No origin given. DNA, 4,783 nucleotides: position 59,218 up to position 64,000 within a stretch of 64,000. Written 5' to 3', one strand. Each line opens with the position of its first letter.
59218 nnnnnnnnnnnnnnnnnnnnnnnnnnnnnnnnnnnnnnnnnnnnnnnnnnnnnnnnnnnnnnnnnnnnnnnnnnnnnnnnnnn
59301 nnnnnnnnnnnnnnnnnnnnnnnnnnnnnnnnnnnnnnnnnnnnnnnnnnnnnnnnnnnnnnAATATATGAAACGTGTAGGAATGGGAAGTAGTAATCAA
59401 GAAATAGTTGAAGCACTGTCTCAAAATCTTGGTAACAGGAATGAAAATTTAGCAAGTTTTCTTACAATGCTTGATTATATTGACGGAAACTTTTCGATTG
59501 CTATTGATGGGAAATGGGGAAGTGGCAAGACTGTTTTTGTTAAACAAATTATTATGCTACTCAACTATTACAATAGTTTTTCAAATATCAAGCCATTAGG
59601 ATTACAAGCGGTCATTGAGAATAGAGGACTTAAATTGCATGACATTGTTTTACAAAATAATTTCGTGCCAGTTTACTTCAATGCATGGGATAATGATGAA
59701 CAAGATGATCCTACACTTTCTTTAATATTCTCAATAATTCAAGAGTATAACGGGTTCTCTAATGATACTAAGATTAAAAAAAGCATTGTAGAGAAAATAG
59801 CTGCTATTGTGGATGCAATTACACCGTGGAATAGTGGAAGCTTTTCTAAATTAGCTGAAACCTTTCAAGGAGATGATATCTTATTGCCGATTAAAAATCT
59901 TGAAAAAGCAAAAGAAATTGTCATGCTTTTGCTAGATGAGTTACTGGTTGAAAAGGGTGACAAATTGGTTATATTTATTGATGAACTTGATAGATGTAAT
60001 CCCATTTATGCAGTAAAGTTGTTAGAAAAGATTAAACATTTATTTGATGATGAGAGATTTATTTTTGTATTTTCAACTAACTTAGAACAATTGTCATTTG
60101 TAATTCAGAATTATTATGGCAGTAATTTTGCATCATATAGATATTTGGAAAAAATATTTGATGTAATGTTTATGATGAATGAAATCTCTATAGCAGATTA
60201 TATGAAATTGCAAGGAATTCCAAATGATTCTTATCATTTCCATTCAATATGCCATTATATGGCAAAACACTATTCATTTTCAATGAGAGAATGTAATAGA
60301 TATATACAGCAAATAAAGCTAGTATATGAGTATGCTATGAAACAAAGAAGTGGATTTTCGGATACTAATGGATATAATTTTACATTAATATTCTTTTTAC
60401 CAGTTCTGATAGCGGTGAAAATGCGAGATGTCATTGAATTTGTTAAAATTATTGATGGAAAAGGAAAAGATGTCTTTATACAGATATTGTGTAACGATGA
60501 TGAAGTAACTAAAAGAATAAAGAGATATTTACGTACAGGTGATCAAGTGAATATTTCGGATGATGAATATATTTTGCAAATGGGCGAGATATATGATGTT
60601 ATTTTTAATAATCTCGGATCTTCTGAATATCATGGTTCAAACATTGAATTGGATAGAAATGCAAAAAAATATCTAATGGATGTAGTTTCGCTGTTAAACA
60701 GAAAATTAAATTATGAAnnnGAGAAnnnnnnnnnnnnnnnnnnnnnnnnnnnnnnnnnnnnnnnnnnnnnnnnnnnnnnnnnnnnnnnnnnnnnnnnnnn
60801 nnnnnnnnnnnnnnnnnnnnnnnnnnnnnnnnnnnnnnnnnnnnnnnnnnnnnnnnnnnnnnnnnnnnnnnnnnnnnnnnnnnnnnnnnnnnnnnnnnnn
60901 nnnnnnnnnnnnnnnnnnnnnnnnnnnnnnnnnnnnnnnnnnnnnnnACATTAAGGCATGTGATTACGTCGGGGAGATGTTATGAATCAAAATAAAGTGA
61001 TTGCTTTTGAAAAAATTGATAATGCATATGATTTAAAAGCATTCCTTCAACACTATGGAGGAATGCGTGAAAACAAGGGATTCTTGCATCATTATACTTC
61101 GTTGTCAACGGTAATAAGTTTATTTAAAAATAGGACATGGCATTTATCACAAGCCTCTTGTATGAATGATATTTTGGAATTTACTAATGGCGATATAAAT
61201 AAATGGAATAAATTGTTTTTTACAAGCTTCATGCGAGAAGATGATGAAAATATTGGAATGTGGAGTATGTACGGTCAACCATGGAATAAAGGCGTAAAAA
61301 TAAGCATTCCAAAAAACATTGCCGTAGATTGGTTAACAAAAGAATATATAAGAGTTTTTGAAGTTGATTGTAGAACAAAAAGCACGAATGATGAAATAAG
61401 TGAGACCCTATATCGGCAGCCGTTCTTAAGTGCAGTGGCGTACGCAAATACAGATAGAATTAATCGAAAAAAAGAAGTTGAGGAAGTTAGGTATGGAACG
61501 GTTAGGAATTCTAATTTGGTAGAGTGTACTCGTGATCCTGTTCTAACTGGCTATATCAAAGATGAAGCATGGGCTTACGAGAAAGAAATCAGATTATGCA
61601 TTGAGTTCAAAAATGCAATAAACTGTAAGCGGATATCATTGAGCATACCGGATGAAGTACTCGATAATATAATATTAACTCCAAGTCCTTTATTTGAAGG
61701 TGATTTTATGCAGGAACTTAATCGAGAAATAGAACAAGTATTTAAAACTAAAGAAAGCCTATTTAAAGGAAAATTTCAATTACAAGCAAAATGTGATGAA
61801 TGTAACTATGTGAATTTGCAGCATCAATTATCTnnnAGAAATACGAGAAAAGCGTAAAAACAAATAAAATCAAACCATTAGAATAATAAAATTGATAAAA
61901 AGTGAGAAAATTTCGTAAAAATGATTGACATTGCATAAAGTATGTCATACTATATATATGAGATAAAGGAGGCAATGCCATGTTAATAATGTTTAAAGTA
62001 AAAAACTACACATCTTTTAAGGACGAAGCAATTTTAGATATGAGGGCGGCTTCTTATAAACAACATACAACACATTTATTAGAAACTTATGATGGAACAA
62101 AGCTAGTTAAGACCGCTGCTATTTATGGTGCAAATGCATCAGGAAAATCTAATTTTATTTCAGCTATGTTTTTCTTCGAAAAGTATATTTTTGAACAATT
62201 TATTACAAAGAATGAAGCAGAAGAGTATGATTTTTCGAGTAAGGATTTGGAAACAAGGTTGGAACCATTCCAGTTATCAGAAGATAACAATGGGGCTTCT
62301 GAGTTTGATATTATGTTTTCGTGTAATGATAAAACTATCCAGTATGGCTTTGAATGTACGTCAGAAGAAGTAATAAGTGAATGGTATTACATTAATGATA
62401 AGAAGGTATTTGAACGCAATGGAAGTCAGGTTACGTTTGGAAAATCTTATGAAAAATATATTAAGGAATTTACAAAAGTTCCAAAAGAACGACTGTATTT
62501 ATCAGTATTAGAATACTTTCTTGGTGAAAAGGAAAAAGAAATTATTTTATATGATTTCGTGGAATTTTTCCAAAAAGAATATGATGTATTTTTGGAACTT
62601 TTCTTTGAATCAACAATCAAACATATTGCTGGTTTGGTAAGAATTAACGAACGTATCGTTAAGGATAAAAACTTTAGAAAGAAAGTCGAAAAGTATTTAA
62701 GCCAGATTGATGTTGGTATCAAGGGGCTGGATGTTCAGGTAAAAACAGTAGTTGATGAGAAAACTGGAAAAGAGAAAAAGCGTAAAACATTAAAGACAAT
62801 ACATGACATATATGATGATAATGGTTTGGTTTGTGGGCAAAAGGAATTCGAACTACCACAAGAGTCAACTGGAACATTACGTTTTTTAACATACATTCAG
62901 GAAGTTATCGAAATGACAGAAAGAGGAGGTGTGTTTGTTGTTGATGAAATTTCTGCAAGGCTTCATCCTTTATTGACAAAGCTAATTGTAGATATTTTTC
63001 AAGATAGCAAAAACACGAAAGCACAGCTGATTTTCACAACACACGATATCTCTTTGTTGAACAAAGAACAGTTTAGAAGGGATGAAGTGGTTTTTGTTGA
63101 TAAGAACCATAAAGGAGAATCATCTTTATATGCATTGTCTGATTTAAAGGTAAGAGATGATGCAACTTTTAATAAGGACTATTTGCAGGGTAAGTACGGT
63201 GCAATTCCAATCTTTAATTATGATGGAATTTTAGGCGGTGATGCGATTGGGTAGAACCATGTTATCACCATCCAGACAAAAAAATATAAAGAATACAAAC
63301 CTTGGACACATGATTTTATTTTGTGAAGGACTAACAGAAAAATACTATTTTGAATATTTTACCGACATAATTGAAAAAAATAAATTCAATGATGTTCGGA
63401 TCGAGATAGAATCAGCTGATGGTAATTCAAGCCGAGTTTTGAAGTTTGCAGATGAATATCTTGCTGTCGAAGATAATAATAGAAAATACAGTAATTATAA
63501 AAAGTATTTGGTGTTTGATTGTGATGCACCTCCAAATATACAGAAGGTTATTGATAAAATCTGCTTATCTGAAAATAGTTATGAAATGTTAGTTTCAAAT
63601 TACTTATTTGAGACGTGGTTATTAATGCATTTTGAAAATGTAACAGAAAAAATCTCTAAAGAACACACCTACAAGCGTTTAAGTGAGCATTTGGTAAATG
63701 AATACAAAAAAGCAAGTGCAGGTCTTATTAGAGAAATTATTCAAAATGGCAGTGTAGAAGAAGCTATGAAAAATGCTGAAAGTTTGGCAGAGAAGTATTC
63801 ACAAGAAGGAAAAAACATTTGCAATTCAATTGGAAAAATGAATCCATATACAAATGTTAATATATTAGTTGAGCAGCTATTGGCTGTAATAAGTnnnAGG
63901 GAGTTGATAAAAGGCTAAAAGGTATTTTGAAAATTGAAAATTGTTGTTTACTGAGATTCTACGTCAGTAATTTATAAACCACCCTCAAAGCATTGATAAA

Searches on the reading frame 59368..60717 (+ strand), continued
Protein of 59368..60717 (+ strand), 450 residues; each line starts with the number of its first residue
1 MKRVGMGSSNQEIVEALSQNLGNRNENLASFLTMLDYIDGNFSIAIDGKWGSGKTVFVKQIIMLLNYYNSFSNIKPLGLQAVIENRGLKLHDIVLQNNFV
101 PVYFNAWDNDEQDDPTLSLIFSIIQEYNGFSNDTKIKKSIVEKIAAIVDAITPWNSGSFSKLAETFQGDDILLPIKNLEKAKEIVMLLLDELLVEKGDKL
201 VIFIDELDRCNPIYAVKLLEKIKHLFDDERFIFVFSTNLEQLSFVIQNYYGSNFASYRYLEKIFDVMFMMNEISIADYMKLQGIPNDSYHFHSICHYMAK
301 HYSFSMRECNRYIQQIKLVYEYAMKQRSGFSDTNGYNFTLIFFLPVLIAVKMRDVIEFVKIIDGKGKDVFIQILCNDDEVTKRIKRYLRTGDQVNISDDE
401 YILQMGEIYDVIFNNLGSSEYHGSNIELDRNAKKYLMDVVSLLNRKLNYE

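Call 67: fold_search(model_id=the predicted structure, library=pdb)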
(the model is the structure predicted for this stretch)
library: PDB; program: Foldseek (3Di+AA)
matches with E <= 10: 942; with E <= 0.001: 30
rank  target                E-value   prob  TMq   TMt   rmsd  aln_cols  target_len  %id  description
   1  8hr8_F                6.5e-07  1.00  0.43  0.26  10.3       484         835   13  Structure of heptameric RdrA ring (released 2023-02-01)
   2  8hr8_A                7.9e-07  1.00  0.42  0.26  10.6       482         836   12  Structure of heptameric RdrA ring (released 2023-02-01)
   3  8hr8_C                1.4e-06  1.00  0.46  0.28  10.3       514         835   14  Structure of heptameric RdrA ring (released 2023-02-01)
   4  8hr8_G                1.5e-06  1.00  0.42  0.26  10.7       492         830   12  Structure of heptameric RdrA ring (released 2023-02-01)
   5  8hra_C                2.0e-06  1.00  0.37  0.22  13.9       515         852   11  Structure of heptameric RdrA ring in RNA-loading state (released 2023-02-01)
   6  8hr8_E                2.5e-06  1.00  0.38  0.23  13.9       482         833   13  Structure of heptameric RdrA ring (released 2023-02-01)
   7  8fnt_E                4.2e-06  1.00  0.41  0.26  10.8       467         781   12  Structure of RdrA from Escherichia coli RADAR defense system (released 2023-02-01)
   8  8hra_E                4.9e-06  1.00  0.38  0.24  10.8       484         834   13  Structure of heptameric RdrA ring in RNA-loading state (released 2023-02-01)
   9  8fnt_A                6.0e-06  1.00  0.40  0.25  11.1       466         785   11  Structure of RdrA from Escherichia coli RADAR defense system (released 2023-02-01)
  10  8fnt_D                6.6e-06  1.00  0.40  0.26  10.9       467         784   11  Structure of RdrA from Escherichia coli RADAR defense system (released 2023-02-01)
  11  8hrb_A                6.9e-06  1.00  0.39  0.24  13.6       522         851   13  Structure of tetradecameric RdrA ring in RNA-loading state (released 2023-02-01)
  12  8hr8_H                7.3e-06  1.00  0.40  0.25  11.3       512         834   14  Structure of heptameric RdrA ring (released 2023-02-01)
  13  8hr7_A                1.4e-05  1.00  0.33  0.20  13.6       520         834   11  Structure of RdrA-RdrB complex (released 2023-02-01)
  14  8fnw_M                1.4e-05  1.00  0.41  0.26  10.0       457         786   11  Structure of RdrA-RdrB complex from Escherichia coli RADAR defense system (released 2023-02-01)
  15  8hra_B                1.7e-05  1.00  0.38  0.24  10.5       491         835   11  Structure of heptameric RdrA ring in RNA-loading state (released 2023-02-01)
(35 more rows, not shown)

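Call 85: find_encoding_contigs(protein=P0008, flank=6000, max_places=2)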
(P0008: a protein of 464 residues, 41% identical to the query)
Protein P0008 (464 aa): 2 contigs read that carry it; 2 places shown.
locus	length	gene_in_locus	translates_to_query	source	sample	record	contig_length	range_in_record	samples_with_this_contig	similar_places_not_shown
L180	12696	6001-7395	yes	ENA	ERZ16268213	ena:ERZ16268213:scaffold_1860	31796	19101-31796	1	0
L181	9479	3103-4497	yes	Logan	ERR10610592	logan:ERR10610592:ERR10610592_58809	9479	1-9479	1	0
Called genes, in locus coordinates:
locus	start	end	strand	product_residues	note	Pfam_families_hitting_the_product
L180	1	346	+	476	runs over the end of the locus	PF18073:Zn_ribbon_LapB, PF13481:AAA_25, PF03796:DnaB_C, PF06745:ATPase, PF23442:DUF7125, PF06745:ATPase, PF13541:ChlI, PF05362:Lon_C, +1 more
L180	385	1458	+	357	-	PF02457:DAC, PF10635:DisA-linker, PF14520:HHH_5 (faint)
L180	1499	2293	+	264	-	PF00160:Pro_isomerase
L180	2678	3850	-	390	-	PF13102:Phage_int_SAM_5, PF14659:Phage_int_SAM_3, PF00589:Phage_integrase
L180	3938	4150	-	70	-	PF12728:HTH_17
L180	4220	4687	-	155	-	-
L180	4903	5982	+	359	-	PF19553:DUF6076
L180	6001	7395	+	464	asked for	PF07693:KAP_NTPase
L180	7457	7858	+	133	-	PF05168:HEPN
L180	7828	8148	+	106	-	PF01909:NTP_transf_2, PF18765:Polbeta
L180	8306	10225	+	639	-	PF12224:Amidoligase_2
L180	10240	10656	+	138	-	-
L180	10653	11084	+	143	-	-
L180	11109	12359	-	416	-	PF01076:Mob_Pre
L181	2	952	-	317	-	?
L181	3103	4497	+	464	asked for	PF07693:KAP_NTPase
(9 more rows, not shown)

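Call 86: find_encoding_contigs(protein=P0011, flank=6000, max_places=2)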
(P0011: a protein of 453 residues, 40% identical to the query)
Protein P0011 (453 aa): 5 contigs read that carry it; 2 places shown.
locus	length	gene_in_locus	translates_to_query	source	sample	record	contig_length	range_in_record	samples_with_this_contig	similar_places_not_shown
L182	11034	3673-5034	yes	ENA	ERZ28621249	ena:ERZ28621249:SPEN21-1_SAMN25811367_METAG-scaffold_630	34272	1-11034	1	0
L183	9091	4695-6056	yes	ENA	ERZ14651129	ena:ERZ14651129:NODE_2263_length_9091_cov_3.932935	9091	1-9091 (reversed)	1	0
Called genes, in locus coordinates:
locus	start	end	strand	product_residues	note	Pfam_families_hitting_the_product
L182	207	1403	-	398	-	PF13102:Phage_int_SAM_5, PF14659:Phage_int_SAM_3, PF00589:Phage_integrase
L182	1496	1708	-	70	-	PF12728:HTH_17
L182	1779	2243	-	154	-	-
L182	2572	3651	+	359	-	PF19553:DUF6076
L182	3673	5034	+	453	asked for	PF07693:KAP_NTPase, PF13191:AAA_16 (weak)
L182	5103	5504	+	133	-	PF05168:HEPN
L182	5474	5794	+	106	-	PF01909:NTP_transf_2, PF18765:Polbeta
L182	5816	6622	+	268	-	PF23023:Anti-Pycsar_Apyc1 (weak), PF00753:Lactamase_B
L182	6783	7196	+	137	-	-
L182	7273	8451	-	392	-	PF01076:Mob_Pre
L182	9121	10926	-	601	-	PF00239:Resolvase, PF07508:Recombinase, PF13408:Zn_ribbon_recom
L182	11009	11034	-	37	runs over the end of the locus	-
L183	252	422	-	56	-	-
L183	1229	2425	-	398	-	PF13102:Phage_int_SAM_5, PF14659:Phage_int_SAM_3, PF00589:Phage_integrase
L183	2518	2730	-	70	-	PF12728:HTH_17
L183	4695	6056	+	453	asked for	PF07693:KAP_NTPase, PF13191:AAA_16 (weak)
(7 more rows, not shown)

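Call 87: find_encoding_contigs(protein=P0003, flank=6000, max_places=2)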
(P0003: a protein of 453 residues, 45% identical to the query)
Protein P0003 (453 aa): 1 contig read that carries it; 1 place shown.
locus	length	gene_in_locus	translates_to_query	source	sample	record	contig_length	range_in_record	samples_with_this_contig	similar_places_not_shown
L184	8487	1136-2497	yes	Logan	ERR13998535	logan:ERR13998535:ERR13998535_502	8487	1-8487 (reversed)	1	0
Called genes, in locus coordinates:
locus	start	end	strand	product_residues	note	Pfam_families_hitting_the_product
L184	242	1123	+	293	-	-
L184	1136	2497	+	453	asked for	PF01637:ATPase_2 (weak), PF07693:KAP_NTPase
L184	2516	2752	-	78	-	PF12844:HTH_19, PF13443:HTH_26, PF01381:HTH_3 (weak)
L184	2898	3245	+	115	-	-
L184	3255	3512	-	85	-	PF12844:HTH_19 (weak), PF01381:HTH_3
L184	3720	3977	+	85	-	-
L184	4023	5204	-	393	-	PF01076:Mob_Pre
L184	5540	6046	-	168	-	PF13730:HTH_36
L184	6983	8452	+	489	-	PF00282:Pyridoxal_deC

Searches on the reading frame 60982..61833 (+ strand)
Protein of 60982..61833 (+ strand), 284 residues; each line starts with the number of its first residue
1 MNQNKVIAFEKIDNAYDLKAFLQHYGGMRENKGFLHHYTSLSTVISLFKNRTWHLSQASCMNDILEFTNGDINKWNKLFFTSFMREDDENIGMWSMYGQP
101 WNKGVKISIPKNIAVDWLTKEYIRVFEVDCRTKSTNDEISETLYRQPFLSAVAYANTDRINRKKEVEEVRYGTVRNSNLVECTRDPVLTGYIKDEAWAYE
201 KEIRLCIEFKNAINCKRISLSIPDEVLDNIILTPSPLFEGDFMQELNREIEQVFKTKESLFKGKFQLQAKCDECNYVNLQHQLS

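Call 3: search_protein_families(library=pfam, proteins=[window:60982-61833:+], max_evalue=0.01)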
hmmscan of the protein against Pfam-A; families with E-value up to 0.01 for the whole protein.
window:60982-61833:+ (284 aa): 1 family
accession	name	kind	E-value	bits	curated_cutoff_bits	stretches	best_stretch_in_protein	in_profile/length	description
PF11185.13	DUF2971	-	7.3e-07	30.9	22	1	93-205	1-89/89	Protein of unknown function (DUF2971)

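Call 4: search_protein_families(library=padloc, proteins=[window:60982-61833:+], max_evalue=0.01)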
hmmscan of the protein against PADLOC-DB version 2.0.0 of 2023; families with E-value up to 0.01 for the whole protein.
window:60982-61833:+ (284 aa): 4 families
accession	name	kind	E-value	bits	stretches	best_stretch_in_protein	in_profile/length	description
PDLC04991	PDC-S31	-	1.1e-05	23.2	0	163-210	100-149/208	-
PDLC04994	PDC-S31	-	0.00015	19.2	1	191-252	190-253/273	-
PDLC04990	PDC-S31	-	0.00031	18.6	0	187-231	179-217/259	-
PDLC04993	PDC-S31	-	0.00052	17.4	1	75-259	69-227/245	-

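Call 6: search_protein_families(library=ncbifam, proteins=[window:60982-61833:+], max_evalue=0.01)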
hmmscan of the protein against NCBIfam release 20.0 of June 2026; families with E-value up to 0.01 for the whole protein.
window:60982-61833:+ (284 aa): 0 families

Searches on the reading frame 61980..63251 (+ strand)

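Call 3: search_protein_families(library=pfam, proteins=[window:61980-63251:+], max_evalue=0.01)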
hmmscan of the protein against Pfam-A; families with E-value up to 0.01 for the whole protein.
window:61980-63251:+ (424 aa): 2 families
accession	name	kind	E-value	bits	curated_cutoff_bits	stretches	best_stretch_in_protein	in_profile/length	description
PF13304.12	AAA_21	-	1.1e-22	82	27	1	46-361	2-304/304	AAA domain, putative AbiEii toxin, Type IV TA system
PF02463.25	SMC_N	-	8.5e-06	25.8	40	1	44-375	25-213/220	RecF/RecN/SMC N terminal domain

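Call 4: search_protein_families(library=padloc, proteins=[window:61980-63251:+], max_evalue=0.01)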
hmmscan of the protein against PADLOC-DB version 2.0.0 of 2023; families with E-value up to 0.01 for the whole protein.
window:61980-63251:+ (424 aa): 40 families (the best 25 are shown)
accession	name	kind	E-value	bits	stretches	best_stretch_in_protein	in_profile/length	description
PDLC02335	AbiLi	-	8.2e-85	282.7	1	1-414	49-289/326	AbiLi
PDLC02980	AriA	-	1.1e-22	79.4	1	46-361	2-304/304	-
PDLC04426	PDC-M12A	-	3.1e-22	77.5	1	1-405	1-366/369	-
PDLC04176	HEC-01A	-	3.1e-17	61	1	47-388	27-346/371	-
PDLC04391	PDC-M07A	-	9.6e-16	55.8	1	47-390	25-381/412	-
PDLC04178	HEC-01A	-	2.7e-14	51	1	45-386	30-356/399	-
PDLC04392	PDC-M07A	-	8.2e-13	46.2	2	287-390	278-383/432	-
PDLC04175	HEC-01A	-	1.4e-12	45.3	2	289-388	243-337/363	-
PDLC04180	HEC-01A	-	1.8e-12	45.1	1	294-382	254-343/382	-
PDLC04393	PDC-M07A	-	4.3e-12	43.8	2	290-390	283-385/435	-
PDLC04389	PDC-M07A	-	2.8e-10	37.8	1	311-390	321-403/443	-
PDLC04177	HEC-01A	-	3e-10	37.7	1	296-388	278-367/393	-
PDLC03878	NsnB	-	4.9e-10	37.7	1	42-362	20-283/345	-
PDLC04182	HEC-01A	-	6.3e-10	36.6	1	288-389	279-378/406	-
PDLC04183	HEC-01A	-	5.2e-09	33.7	1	290-393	280-379/402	-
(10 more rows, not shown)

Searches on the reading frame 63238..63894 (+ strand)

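Call 3: search_protein_families(library=pfam, proteins=[window:63238-63894:+], max_evalue=0.01)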
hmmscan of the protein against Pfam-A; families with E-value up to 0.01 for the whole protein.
window:63238-63894:+ (219 aa): 2 families
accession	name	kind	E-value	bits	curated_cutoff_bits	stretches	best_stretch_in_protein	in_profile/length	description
PF13707.11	RloB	-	7.2e-28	98.5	31.5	1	26-214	2-195/195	RloB-like protein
PF20469.4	OLD-like_TOPRIM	-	0.00059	20.8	23.2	0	26-67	6-49/67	Overcoming lysogenization defect protein-like, TOPRIM domain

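Call 4: search_protein_families(library=padloc, proteins=[window:63238-63894:+], max_evalue=0.01)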
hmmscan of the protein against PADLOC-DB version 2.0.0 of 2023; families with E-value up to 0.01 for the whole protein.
window:63238-63894:+ (219 aa): 2 families
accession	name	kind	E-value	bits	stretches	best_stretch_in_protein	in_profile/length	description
PDLC02337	AbiLii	-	3.7e-18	64.7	1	13-216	22-87/170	AbiLii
PDLC00805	Cyclase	-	0.0038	14.7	1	49-181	140-271/314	oligonucleotide-cyclase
